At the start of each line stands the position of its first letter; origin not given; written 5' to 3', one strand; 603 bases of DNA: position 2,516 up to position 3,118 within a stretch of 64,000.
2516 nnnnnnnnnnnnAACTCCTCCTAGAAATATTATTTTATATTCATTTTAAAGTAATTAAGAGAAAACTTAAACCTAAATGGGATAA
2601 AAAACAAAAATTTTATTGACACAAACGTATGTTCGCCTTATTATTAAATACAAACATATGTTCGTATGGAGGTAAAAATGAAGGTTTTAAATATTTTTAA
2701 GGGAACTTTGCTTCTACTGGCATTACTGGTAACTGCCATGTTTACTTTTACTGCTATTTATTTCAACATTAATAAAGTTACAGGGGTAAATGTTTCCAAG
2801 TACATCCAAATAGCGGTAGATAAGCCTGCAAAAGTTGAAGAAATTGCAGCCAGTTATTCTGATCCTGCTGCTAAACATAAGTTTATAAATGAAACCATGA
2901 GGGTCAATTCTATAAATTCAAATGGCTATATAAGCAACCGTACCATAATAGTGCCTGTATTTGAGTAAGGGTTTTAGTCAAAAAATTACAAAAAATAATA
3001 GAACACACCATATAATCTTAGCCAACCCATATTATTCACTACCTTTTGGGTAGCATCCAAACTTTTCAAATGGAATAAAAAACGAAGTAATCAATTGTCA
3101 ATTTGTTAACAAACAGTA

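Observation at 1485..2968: Compact SOS module: three Cheo-like LexA boxes and a YneA-type LysM membrane protein under a LexA-occluded consensus promoter, with ilvC inserted in between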

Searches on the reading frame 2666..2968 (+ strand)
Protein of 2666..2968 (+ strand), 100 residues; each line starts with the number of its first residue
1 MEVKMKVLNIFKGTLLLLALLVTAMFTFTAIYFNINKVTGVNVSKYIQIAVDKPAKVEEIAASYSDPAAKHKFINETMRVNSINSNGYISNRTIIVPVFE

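Call 5: search_protein_families(library=pfam, proteins=[window:2666-2968:+], max_evalue=1)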
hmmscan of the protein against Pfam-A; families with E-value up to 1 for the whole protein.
window:2666-2968:+ (100 aa): 1 family
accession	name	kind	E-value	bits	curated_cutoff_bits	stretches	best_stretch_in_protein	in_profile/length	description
PF02700.19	PurS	-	0.11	13.1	22.2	1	34-78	28-70/77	Phosphoribosylformylglycinamidine (FGAM) synthase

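Call 6: find_homologous_proteins(query=window:2678-2965:+, max_evalue=0.01)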
Query seq(96 aa) (96 aa): 1 proteins with E <= 0.01 among 5 candidates.
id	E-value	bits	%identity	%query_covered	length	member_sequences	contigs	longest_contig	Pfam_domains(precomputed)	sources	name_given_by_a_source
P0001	5.4e-53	194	99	100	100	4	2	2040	-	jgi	-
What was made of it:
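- Tried and rejected: The word-indexed homologue search found only the protein itself (call 6).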

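Call 7: search_protein_families(library=ncbifam, proteins=[window:2678-2968:+], max_evalue=1)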
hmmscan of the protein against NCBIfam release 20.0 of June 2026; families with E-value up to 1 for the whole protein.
window:2678-2968:+ (96 aa): 2 families
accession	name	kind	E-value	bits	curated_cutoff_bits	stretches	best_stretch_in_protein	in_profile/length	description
NF010723.1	PRK14125.1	equivalog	2.2e-06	27.5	60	1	15-94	8-86/87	cell division suppressor protein YneA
NF041317.1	HtdO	equivalog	0.032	14.2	150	1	11-77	9-78/153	plasmid transfer protein HtdO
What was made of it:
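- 2678..2968 (+): yneA-like gene, 96 aa, with GGAGG at 2668-2672. It has an N-terminal TM helix (hydrophobic residues about 9-29) and an extracytoplasmic beta-alpha-alpha-beta domain (residues 39-95) that is a LysM remnant lacking the GDTLW motif. NCBIfam YneA NF010723 at E 2e-6, 27.5 bits against a cutoff of 60, covering profile positions 8-86 of 87 (call 7).
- On YneA (NCBIfam NF010723, cell division suppressor protein YneA): 27.5 bits against a cutoff of 60, although profile positions 8-86 of 87 are aligned (call 7).
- NCBIfam YneA scores 27.5 bits against a cutoff of 60 (call 7).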

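Call 13: search_protein_representatives(protein=window:2678-2965:+)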
Query: 96 residues. Proteins with E-value up to 0.001 (for the whole library): 16; up to 1e-10: 5; up to 1e-30: 1. The best 16 are listed.
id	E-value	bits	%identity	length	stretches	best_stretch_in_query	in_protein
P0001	1.7e-53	194.0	99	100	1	1-96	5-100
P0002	3.2e-22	94.4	47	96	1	1-96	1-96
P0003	2.8e-15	72.2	37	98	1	4-96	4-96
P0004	2.9e-12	62.6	38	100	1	8-96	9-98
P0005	4.5e-12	62.0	39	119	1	7-96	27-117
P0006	1.2e-09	54.2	35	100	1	2-96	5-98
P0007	1.7e-09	53.8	36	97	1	2-95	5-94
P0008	4.0e-09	52.6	34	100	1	5-96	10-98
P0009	6.0e-08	48.9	41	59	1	41-96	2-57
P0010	1.3e-07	47.7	31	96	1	6-95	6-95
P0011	2.1e-07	47.1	35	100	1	4-96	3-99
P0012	6.7e-07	45.5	31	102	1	8-95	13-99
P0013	2.5e-04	37.3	30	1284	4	32-88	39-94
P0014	5.0e-04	36.4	29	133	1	12-94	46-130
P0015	5.7e-04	36.2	31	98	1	4-71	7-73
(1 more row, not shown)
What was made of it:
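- Tried and rejected: The exhaustive HMMER search was needed to find the family (call 13).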

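Call 17: search_protein_families(library=ncbifam, alignment_id=A1, max_evalue=0.1)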
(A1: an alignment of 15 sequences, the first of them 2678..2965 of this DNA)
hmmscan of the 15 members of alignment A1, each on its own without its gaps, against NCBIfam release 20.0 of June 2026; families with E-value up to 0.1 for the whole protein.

A. member 1, window:2678-2965:+ (96 aa): 2 families
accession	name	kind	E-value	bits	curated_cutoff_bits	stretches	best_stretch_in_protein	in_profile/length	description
NF010723.1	PRK14125.1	equivalog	2.2e-06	27.5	60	1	15-94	8-86/87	cell division suppressor protein YneA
NF041317.1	HtdO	equivalog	0.032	14.2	150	1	11-77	9-78/153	plasmid transfer protein HtdO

B. families by the number of members that match (of 15 scanned): 16 families
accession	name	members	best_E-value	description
NF010723.1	PRK14125.1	15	8.9e-10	cell division suppressor protein YneA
TIGR02209.1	ftsL_broad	2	0.021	cell division protein FtsL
NF053633.1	OlncasPapPhNrnA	1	0.0027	bifunctional oligoribonuclease/PAP phosphatase NrnA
TIGR01102.1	yscR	1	0.0067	type III secretion system export apparatus subunit SctR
NF009438.0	PRK12797.1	1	0.0082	EscR/YscR/HrcR family type III secretion system export apparatus protein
NF008337.0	PRK11123.1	1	0.01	arginine ABC transporter permease ArtQ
NF033630.1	SLATT_6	1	0.012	SLATT domain-containing protein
NF041317.1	HtdO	1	0.032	plasmid transfer protein HtdO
NF042931.1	SAG1386_EF1546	1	0.032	SAG1386/EF1546 family surface-associated protein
NF005081.0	PRK06518.1-1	1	0.036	hypothetical protein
NF002176.0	PRK01022.1-4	1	0.054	hypothetical protein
NF008366.0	PRK11162.1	1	0.055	murein transglycosylase A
NF003008.0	PRK03824.1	1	0.06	hydrogenase nickel incorporation protein HypA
TIGR04411.1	T2SS_GspN_Lepto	1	0.066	type II secretion system protein GspN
NF008764.0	PRK11798.1-4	1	0.083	ClpXP protease specificity-enhancing factor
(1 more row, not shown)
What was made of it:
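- On YneA (NCBIfam NF010723, cell division suppressor protein YneA): All 15 family members hit the model, best E 8.9e-10 (call 17).
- The NCBIfam YneA model is hit by 15 of 15 members (call 17).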

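Call 18: search_protein_families(library=pfam, alignment_id=A1, max_evalue=1)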
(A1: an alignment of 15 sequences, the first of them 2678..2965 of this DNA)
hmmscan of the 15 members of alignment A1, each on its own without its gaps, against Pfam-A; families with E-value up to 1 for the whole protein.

A. member 1, window:2678-2965:+ (96 aa): 2 families
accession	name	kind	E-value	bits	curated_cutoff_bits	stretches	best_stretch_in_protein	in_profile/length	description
PF20386.3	DUF6681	-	0.022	14.9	24.1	1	5-91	49-123/267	Family of unknown function (DUF6681)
PF02700.19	PurS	-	0.11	13.1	22.2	1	30-74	28-70/77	Phosphoribosylformylglycinamidine (FGAM) synthase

B. families by the number of members that match (of 15 scanned): 28 families (the first 25 are shown)
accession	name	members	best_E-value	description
PF04999.18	FtsL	2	0.017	Cell division protein FtsL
PF12869.13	tRNA_anti-like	2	0.024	tRNA_anti-like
PF23529.1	Microp_apicomplexa_16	2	0.086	Apicomplexa microprotein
PF11337.13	DUF3139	2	0.11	Protein of unknown function (DUF3139)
PF04665.18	Pox_A32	1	0.0075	Poxvirus A32 protein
PF15438.11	Phyto-Amp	1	0.0085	Antigenic membrane protein of phytoplasma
PF12027.13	DUF3514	1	0.009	Protein of unknown function (DUF3514)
PF20386.3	DUF6681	1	0.022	Family of unknown function (DUF6681)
PF04906.18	Tweety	1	0.026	Tweety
PF10086.14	YhfC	1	0.034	YhfC intramembrane metalloprotease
PF20279.3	CTD12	1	0.037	C-terminal domain 12 of the ABC-three component (ABC-3C) systems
PF09919.14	DUF2149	1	0.041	Uncharacterized conserved protein (DUF2149)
PF06713.17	bPH_4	1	0.042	Bacterial PH domain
PF08999.15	SP_C-Propep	1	0.06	Surfactant protein C, N terminal propeptide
PF14991.11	MLANA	1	0.066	Protein melan-A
PF01476.26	LysM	1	0.075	LysM domain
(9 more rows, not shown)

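Call 19: search_solved_structures(query=A1, max_evalue=10, show_alignments=2)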
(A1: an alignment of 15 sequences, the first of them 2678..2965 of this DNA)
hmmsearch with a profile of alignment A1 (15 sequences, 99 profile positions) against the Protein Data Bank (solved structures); distinct sequences matched with E-value up to 10: 8.
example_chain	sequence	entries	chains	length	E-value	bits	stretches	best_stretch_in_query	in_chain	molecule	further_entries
3gbd_A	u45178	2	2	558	0.31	14.5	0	54-89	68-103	Sucrose isomerase SmuA from Protaminobacter rubrum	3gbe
4j30_B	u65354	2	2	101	0.76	13.2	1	29-90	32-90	Putative periplasmic protein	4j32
4hff_B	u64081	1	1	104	0.83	13.1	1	28-90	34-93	Putative periplasmic protein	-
8ssm_C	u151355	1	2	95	0.88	13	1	56-83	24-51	CdiI (immunity protein)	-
2djp_A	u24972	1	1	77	1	12.9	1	72-97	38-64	Hypothetical protein SB145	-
2jna_A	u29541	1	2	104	1.4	12.4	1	9-51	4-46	Putative secreted protein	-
4hoz_A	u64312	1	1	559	1.9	12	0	54-89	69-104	Sucrose isomerase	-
4hph_A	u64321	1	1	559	2.2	11.7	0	54-89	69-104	Sucrose isomerase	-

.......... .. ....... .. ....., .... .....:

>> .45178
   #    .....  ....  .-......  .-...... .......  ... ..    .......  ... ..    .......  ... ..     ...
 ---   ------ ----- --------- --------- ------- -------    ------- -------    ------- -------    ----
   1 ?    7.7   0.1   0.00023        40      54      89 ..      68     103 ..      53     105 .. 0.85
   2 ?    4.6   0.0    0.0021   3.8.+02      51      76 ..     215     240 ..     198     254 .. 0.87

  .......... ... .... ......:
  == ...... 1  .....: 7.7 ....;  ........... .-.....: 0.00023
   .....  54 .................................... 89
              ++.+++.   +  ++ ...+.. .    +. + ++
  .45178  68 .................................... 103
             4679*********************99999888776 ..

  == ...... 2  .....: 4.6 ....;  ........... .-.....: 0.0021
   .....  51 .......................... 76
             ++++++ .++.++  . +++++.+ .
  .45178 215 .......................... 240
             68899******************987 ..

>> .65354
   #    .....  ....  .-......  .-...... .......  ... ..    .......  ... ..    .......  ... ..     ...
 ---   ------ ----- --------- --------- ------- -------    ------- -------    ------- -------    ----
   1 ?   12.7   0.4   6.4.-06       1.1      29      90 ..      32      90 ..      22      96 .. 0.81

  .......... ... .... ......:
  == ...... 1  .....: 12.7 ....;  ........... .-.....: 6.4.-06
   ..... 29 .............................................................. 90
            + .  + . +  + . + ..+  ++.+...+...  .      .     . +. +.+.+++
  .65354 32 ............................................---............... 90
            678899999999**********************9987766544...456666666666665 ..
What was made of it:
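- Tried and rejected: The best real LysM entry (2djp) had E about 1 (call 19).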

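Call 24: predict_structure(alignment_id=A1)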
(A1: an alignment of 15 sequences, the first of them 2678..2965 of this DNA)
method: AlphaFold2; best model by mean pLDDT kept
length: 96 residues; sequences in the alignment: 15
mean_pLDDT: 86.9   pTM: 0.58
mean pLDDT of the five models: 86.9, 85.7, 84.3, 81.6, 80.9
residues with pLDDT >= 90: 38; 70-90: 51; 50-70: 7; < 50: 0
segments of 3 or more residues with pLDDT < 50: none
pLDDT, mean of each block of 10 residues (from residue 1): 87 97 91 75 90 87 87 88 80 88
secondary structure, 60 per line:
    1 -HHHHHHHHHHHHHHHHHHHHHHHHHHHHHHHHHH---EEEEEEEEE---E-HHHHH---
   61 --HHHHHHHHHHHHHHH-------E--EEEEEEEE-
elements in order: H2-35 E39-47 H53-57 H63-77 E88-95
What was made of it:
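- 2678..2968 (+): The AF2 model has pLDDT 86.9 (call 24).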

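Call 27: fold_search(model_id=the predicted structure, library=pdb)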
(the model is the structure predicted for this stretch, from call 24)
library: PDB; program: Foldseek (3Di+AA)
matches with E <= 10: 51; with E <= 0.001: 0
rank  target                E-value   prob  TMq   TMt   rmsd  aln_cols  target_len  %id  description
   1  4b8v_A                1.7e-01  0.99  0.43  0.23   2.6        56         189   21  Cladosporium fulvum LysM effector Ecp6 in complex with a beta-1,4- linked N-acetyl-D-glucosamine tetramer (released 2013-07-17)
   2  2l9y_MODEL_1_A        7.0e-01  0.77  0.42  0.26   3.5        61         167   16  Solution structure of the MoCVNH-LysM module from the rice blast fungus Magnaporthe oryzae protein (MGG_03307) (released 2011-03-23)
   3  5jcd_C                1.2e+00  0.47  0.39  0.22   3.7        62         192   21  Crystal structure of OsCEBiP (released 2017-02-22)
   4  8kea_K                1.5e+00  0.38  0.41  0.27   4.6        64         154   19  Cyanophage A-1(L) baseplate-initiators (released 2024-04-10)
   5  7b5h_AK               1.5e+00  0.35  0.42  0.20   9.0        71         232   15  Cryo-EM structure of the contractile injection system base plate from Anabaena PCC7120 (released 2022-02-23)
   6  8kea_J                1.7e+00  0.41  0.41  0.28   4.0        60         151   17  Cyanophage A-1(L) baseplate-initiators (released 2024-04-10)
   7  5jcd_A                1.8e+00  0.28  0.38  0.20   6.9        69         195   10  Crystal structure of OsCEBiP (released 2017-02-22)
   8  4ygc_H                2.0e+00  0.25  0.30  0.45   2.6        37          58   19  Crystal structure of ERGIC-53/MCFD2, monoclinic calcium-bound form 1 (released 2016-04-06)
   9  8rhf_A                2.7e+00  0.25  0.37  0.13   4.5        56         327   20  Lytic Transglycosylase MltD of Pseudomonas aeruginosa bound to the Natural Product Bulgecin A, with two LysM domains (released 2024-04-17)
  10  5ls2_B                2.9e+00  0.21  0.35  0.19   4.3        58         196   21  Receptor mediated chitin perception in legumes is functionally seperable from Nod factor perception (released 2017-08-23)
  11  2mtg_MODEL_1_A        3.5e+00  0.02  0.16  0.15   9.4        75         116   11  Solution structure of the RRM1 of human LARP6 (released 2014-12-24)
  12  7cb3_A                3.7e+00  0.03  0.18  0.06  11.4        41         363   15  Crystal structure of type III polyketide synthase from Mycobacterium marinum (released 2022-06-15)
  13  8kea_M                4.0e+00  0.20  0.41  0.27   4.4        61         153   16  Cyanophage A-1(L) baseplate-initiators (released 2024-04-10)
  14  7jrj_K                4.0e+00  0.07  0.24  0.16   9.3        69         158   12  Chlamydomonas reinhardtii radial spoke head and neck (recombinant) (released 2020-12-16)
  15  5w7m                  4.0e+00  0.02  0.18  0.08  14.9        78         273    9  Crystal structure of RoqN (released 2018-06-27)
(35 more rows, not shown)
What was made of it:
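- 2678..2968 (+): The best Foldseek matches are LysM domains (call 27).
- Fold: AF2 gives a TM helix plus beta-alpha-alpha-beta at pLDDT 86.9 (call 24), with LysM domains as the best structural matches (call 27). Foldseek E-values are weak (best 0.17; call 27), as expected for a 55-residue domain.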
